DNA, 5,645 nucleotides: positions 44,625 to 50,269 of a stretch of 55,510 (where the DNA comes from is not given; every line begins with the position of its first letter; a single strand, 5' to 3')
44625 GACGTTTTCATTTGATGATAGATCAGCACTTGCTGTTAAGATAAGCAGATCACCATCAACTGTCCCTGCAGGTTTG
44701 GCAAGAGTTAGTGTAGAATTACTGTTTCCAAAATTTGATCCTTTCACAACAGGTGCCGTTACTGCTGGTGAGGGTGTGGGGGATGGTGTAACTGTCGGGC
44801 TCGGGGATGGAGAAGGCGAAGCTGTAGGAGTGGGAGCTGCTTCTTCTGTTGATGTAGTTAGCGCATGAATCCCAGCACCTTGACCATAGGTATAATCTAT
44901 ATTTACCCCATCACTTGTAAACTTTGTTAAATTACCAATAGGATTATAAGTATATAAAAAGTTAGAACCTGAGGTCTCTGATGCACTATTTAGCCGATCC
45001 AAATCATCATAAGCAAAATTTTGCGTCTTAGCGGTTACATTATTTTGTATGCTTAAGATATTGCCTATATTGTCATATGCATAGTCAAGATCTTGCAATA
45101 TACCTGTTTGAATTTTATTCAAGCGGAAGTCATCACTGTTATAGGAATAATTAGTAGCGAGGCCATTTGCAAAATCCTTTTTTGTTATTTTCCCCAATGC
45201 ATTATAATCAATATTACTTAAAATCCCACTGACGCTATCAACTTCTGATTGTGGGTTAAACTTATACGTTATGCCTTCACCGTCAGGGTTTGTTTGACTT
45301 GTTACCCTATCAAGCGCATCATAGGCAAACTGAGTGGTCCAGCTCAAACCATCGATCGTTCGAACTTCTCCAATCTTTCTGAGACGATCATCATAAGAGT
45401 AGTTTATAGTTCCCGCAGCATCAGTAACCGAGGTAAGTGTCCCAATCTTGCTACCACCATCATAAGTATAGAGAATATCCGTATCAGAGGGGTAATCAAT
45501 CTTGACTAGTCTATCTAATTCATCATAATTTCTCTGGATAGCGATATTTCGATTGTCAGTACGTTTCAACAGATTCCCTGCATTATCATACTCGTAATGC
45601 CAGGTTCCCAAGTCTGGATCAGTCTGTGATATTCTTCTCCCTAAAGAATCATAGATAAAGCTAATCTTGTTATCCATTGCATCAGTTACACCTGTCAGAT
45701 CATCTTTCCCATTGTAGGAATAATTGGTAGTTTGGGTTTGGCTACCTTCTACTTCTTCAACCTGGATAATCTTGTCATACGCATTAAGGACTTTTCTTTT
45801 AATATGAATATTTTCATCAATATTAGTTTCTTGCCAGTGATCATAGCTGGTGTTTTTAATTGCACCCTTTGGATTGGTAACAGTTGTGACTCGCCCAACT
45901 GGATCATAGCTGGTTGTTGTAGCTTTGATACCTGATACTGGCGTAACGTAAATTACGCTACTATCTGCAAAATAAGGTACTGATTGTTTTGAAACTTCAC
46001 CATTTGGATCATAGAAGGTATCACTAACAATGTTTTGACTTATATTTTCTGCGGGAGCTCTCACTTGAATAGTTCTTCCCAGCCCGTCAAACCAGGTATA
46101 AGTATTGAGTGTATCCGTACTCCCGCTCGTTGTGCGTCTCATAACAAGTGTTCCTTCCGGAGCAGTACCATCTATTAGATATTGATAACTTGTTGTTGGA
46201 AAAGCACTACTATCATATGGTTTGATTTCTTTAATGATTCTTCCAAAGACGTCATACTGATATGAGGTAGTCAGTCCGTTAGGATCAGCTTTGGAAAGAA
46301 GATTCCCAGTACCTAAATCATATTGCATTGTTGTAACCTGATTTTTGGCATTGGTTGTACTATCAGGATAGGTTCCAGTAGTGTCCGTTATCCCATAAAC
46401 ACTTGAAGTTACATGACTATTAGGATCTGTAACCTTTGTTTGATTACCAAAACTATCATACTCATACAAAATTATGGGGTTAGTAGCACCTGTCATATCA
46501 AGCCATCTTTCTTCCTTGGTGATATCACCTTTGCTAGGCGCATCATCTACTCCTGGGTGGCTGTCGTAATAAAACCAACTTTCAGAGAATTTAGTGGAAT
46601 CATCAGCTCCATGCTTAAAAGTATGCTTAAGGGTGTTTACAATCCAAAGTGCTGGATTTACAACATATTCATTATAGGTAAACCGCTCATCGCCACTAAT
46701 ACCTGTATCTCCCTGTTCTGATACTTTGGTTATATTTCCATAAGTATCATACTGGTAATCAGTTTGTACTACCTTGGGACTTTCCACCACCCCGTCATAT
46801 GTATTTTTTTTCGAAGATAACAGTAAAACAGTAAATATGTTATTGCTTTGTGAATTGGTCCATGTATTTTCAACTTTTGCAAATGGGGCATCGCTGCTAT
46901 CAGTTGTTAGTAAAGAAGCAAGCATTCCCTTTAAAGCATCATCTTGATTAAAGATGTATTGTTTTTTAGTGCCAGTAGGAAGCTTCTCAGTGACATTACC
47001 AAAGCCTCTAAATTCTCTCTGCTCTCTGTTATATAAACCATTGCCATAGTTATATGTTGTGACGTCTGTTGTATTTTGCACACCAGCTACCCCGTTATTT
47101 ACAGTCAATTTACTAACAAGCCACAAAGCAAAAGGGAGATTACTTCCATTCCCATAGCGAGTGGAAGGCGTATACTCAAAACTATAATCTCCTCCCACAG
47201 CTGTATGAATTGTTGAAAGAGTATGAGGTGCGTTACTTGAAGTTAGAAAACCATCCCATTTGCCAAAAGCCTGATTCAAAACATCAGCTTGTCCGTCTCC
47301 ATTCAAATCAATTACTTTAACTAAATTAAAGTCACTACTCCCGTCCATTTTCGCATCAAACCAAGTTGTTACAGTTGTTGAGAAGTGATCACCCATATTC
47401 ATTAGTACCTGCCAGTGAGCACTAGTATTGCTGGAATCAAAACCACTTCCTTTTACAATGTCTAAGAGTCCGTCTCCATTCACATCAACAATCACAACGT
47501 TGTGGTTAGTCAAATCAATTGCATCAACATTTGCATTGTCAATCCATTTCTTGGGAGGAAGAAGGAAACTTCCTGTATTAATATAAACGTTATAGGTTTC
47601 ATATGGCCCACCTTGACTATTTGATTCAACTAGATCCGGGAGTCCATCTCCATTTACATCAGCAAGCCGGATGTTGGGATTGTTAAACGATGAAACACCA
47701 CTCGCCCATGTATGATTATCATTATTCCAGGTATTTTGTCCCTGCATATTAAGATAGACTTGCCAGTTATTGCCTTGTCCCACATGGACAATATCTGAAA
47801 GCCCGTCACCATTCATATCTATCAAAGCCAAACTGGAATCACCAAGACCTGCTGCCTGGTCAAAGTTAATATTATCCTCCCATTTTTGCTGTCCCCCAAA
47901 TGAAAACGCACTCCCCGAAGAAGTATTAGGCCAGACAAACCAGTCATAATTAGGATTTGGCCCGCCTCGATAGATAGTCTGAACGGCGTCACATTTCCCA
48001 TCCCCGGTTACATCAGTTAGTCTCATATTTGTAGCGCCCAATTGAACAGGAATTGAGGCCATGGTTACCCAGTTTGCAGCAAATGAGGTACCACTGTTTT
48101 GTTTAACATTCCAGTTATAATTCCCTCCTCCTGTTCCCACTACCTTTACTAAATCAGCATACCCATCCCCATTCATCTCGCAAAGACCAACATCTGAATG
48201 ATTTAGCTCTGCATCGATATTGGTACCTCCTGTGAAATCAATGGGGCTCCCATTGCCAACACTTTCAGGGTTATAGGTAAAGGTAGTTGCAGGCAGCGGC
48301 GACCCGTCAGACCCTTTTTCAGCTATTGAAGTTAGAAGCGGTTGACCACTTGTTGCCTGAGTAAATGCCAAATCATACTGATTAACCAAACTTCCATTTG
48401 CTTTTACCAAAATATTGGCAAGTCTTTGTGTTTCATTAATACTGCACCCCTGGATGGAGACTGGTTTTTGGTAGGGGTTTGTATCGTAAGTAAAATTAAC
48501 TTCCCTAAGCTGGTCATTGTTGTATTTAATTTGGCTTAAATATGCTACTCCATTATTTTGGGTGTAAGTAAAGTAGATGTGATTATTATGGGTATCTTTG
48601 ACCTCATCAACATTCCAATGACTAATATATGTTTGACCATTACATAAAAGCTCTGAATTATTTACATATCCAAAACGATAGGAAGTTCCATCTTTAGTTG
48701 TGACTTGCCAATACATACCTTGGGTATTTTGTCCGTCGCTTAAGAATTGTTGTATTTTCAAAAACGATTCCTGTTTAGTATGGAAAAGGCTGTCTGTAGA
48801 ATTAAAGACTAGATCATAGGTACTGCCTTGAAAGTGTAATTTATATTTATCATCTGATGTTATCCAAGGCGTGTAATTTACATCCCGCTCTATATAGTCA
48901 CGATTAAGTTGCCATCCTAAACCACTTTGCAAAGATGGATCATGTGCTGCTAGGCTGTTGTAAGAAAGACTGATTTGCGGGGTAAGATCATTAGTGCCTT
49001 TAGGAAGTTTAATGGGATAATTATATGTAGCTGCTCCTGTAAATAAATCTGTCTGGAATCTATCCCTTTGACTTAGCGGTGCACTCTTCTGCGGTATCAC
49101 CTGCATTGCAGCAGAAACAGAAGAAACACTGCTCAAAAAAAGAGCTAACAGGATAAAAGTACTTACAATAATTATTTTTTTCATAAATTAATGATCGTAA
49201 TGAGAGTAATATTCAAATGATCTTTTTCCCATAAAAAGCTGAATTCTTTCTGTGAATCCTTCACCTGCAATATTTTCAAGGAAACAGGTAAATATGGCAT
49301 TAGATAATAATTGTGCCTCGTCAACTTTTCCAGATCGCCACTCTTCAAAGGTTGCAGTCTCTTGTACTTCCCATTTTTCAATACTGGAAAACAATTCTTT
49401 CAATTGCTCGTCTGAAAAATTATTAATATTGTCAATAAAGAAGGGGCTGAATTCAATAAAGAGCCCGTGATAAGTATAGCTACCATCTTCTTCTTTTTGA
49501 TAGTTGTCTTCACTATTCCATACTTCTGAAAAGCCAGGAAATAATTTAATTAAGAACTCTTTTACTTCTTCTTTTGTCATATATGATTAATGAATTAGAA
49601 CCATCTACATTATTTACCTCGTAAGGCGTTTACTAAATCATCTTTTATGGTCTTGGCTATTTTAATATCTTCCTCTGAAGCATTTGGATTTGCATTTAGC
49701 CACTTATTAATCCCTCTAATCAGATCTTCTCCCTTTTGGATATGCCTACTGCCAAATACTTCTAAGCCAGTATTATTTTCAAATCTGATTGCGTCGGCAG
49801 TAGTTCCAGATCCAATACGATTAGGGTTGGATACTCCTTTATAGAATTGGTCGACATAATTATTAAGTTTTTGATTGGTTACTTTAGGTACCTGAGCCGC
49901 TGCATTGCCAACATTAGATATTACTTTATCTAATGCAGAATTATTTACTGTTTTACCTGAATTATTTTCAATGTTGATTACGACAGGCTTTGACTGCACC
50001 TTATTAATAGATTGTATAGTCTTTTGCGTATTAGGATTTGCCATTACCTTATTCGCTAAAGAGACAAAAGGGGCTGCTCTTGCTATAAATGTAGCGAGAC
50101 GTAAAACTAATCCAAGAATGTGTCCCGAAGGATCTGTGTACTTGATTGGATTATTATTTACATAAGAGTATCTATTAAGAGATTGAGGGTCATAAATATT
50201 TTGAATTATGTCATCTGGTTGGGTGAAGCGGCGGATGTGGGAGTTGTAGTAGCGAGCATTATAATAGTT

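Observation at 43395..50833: Split Rhs system: core plus toxin as a separate secreted mini-protein, immunity gene, then a giant shell protein that lacks the core, all in one tight operon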

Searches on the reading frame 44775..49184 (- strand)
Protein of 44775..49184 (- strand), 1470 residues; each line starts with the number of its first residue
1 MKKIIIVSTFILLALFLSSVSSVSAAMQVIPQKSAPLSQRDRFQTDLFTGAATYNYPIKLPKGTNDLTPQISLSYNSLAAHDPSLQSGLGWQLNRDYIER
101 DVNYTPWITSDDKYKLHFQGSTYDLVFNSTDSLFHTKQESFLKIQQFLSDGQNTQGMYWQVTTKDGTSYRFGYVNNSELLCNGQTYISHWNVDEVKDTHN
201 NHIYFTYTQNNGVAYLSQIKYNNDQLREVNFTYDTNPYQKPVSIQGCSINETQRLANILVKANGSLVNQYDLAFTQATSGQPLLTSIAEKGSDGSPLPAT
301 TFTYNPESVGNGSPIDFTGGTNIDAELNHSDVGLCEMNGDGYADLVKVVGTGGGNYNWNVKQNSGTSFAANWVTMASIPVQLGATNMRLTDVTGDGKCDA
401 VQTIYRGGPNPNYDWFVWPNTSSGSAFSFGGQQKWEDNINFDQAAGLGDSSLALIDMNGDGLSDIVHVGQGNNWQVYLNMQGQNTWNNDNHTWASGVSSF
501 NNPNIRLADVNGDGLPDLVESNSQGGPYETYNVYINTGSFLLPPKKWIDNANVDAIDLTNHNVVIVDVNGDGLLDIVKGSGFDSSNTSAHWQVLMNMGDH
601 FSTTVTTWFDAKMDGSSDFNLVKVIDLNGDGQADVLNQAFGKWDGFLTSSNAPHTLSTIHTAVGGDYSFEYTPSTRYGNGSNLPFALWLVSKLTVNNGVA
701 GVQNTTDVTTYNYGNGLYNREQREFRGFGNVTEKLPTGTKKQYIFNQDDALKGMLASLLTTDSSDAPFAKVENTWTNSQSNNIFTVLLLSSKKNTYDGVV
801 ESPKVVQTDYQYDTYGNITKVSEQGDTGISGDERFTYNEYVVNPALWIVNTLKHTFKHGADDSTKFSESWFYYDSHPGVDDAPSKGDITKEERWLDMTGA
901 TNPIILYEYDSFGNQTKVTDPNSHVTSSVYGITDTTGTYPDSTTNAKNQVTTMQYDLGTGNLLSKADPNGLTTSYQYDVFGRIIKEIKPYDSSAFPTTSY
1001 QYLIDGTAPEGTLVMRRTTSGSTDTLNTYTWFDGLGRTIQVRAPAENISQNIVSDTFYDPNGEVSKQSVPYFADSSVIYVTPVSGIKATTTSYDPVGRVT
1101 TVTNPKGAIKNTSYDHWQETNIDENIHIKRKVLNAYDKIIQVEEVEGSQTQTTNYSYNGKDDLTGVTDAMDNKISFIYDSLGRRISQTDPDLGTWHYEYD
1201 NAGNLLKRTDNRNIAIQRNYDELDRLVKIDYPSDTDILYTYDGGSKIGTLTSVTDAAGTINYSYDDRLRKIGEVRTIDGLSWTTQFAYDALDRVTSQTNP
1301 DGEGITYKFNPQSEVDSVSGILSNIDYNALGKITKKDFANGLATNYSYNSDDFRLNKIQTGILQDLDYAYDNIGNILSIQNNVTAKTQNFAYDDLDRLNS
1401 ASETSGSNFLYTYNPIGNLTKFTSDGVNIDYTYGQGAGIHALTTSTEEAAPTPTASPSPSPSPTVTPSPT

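Call 22: find_homologous_proteins(query=window:44775-49184:-, max_evalue=1e-10)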
Query window:44775-49184:- (1470 aa): 402 proteins with E <= 1e-10 among 8000 candidates; the best 120 are listed.
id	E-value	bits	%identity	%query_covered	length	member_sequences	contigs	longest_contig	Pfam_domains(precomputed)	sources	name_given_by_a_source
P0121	0.0e+0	2358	70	99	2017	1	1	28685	PF01839.30,PF12256.15,PF00754.32,PF07691.18,PF05593.20,PF22633.4,PF13517.13,PF25023.2,PF03534.19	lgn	-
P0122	0.0e+0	1703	54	98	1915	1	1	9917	PF01839.30,PF12256.15,PF05593.20,PF13517.13,PF25023.2,PF03534.19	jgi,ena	-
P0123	0.0e+0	1700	55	98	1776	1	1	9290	PF01839.30,PF12256.15,PF16743.11,PF05593.20,PF13517.13,PF25023.2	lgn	-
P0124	0.0e+0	1673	53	99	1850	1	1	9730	PF12256.15,PF07691.18,PF05593.20,PF13517.13,PF03534.19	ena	-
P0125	0.0e+0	1655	54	98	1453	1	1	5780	PF01839.30,PF12256.15,PF05593.20,PF13517.13,PF25023.2,PF03534.19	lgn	-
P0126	0.0e+0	1583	51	98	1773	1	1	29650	PF01839.30,PF12256.15,PF05593.20,PF13517.13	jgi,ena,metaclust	metaclust:\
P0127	0.0e+0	1539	52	98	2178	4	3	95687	PF01839.30,PF12256.15,PF16743.11,PF05593.20,PF13517.13,PF25023.2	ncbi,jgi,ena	-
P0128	0.0e+0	1533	52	98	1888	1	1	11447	PF01839.30,PF12256.15,PF00404.25,PF05593.20,PF13517.13,PF25023.2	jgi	jgi:YD repeat-containing protein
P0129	0.0e+0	1520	51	98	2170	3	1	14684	PF01839.30,PF12256.15,PF07081.19,PF16743.11,PF05593.20,PF13517.13,PF25023.2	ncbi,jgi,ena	-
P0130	0.0e+0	1507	46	98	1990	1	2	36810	PF01839.30,PF12256.15,PF20041.6,PF07691.18,PF05593.20,PF13517.13,PF25023.2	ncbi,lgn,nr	ncbi:MAG TPA: FG-GAP-like repeat-containing protein [Candidatus Saccharimonadales bacterium]|nr:FG-G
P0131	0.0e+0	1494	48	73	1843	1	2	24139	PF01839.30,PF12256.15,PF05593.20,PF13517.13,PF25023.2,PF03534.19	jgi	jgi:YD repeat-containing protein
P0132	0.0e+0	1492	59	52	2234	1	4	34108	PF01839.30,PF12256.15,PF07691.18,PF05593.20,PF13517.13,PF25023.2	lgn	-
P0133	0.0e+0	1475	57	52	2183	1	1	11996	PF01839.30,PF12256.15,PF20041.6,PF07691.18,PF05593.20,PF13517.13,PF25023.2,PF03534.19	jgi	-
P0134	0.0e+0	1444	49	99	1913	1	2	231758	PF01839.30,PF12256.15,PF18099.8,PF05593.20,PF13517.13,PF25023.2,PF03534.19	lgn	-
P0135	0.0e+0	1415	48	99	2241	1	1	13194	PF01839.30,PF12256.15,PF20041.6,PF05593.20,PF13517.13,PF25023.2,PF03527.21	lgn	-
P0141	0.0e+0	1385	48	99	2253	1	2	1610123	PF12256.15,PF05593.20,PF13517.13,PF25023.2,PF15533.13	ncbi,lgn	-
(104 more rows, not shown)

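Call 25: search_protein_families(library=pfam, proteins=[P0141, P0135, P0121, P0125], max_evalue=0.001)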
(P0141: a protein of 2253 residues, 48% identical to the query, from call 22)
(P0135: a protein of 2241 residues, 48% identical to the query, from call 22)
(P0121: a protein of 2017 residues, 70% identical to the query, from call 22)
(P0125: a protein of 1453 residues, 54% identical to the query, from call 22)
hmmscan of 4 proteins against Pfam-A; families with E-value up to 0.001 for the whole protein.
P0141 (2253 aa): 6 families
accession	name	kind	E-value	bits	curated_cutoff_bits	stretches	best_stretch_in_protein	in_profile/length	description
PF05593.20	RHS_repeat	-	1.4e-33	115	22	4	964-999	1-35/38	RHS Repeat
PF12256.14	TcdB_toxin_midN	-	8.4e-20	71.3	24.8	1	625-754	26-164/181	Insecticide toxin TcdB middle/N-terminal region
PF15533.11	Ntox33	-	9.8e-16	58.4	28.4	1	2192-2251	3-65/65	Bacterial toxin 33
PF13517.12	FG-GAP_3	-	3.4e-09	37.6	26.9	2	461-528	1-60/61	FG-GAP-like repeat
PF03527.20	RHS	-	0.00027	21.2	27.9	0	1957-1989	2-34/38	RHS protein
PF01839.29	FG-GAP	-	0.00099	19.4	22.1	0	340-354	5-19/37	FG-GAP repeat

P0135 (2241 aa): 6 families
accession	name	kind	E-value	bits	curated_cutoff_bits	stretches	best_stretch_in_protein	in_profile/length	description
PF05593.20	RHS_repeat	-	7.8e-38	128.6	22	3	1160-1194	1-35/38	RHS Repeat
PF12256.14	TcdB_toxin_midN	-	1.8e-24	86.5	24.8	1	612-756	24-171/181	Insecticide toxin TcdB middle/N-terminal region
PF13517.12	FG-GAP_3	-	2.4e-14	54.1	26.9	3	396-462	1-60/61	FG-GAP-like repeat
PF01839.29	FG-GAP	-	8.5e-09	35.6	22.1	0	506-518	7-19/37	FG-GAP repeat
PF03527.20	RHS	-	8.2e-07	29.2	27.9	1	1951-1984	2-35/38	RHS protein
PF20041.5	DUF6443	-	1.5e-05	25.6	27.8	1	1018-1097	12-89/137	Domain of unknown function (DUF6443)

P0121 (2017 aa): 8 families
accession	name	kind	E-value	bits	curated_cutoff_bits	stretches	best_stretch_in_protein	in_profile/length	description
PF05593.20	RHS_repeat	-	2.3e-37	127.1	22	4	1156-1190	1-35/38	RHS Repeat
PF12256.14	TcdB_toxin_midN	-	4.4e-24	85.2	24.8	1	612-745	20-167/181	Insecticide toxin TcdB middle/N-terminal region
PF07691.17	PA14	-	3.7e-20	72.7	24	1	1752-1877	2-138/147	PA14 domain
PF13517.12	FG-GAP_3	-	4.7e-18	66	26.9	5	509-577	1-60/61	FG-GAP-like repeat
PF00754.31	F5_F8_type_C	-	3.4e-16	60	28.2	1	1612-1727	2-127/127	F5/8 type C domain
PF22633.2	F5_F8_type_C_2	-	2.5e-14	54.1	27.8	1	1625-1711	1-91/91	NedA-like, galactose-binding domain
PF01839.29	FG-GAP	-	1.1e-12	48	22.1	0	508-535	8-36/37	FG-GAP repeat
PF03534.18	SpvB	-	6.9e-09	35.8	22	1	49-218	4-188/287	Salmonella virulence plasmid 65kDa B protein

P0125 (1453 aa): 5 families
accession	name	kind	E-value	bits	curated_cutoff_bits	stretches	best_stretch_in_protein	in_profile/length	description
PF05593.20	RHS_repeat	-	4.3e-44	148.5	22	4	957-991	1-34/38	RHS Repeat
PF12256.14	TcdB_toxin_midN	-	2.4e-26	92.6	24.8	1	615-749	26-165/181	Insecticide toxin TcdB middle/N-terminal region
PF13517.12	FG-GAP_3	-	2.8e-15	57.1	26.9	2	511-575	1-60/61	FG-GAP-like repeat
PF03534.18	SpvB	-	1.2e-11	44.8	22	1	49-237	4-206/287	Salmonella virulence plasmid 65kDa B protein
PF01839.29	FG-GAP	-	3.6e-11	43.1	22.1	0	619-639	5-25/37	FG-GAP repeat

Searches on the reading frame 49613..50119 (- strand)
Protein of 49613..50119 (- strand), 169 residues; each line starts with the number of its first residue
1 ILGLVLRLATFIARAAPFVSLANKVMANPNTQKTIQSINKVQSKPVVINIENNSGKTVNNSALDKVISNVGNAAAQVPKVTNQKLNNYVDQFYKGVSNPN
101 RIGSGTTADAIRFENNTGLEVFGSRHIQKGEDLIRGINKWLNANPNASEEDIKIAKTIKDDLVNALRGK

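Call 33: search_protein_families(library=pfam, proteins=[window:49613-50119:-], max_evalue=10)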
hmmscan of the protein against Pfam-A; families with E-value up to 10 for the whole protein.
seq(169 aa): 1 family
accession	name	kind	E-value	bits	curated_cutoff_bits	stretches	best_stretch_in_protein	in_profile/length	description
PF14842.11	FliG_N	-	0.16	13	25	1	64-107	29-72/104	FliG N-terminal domain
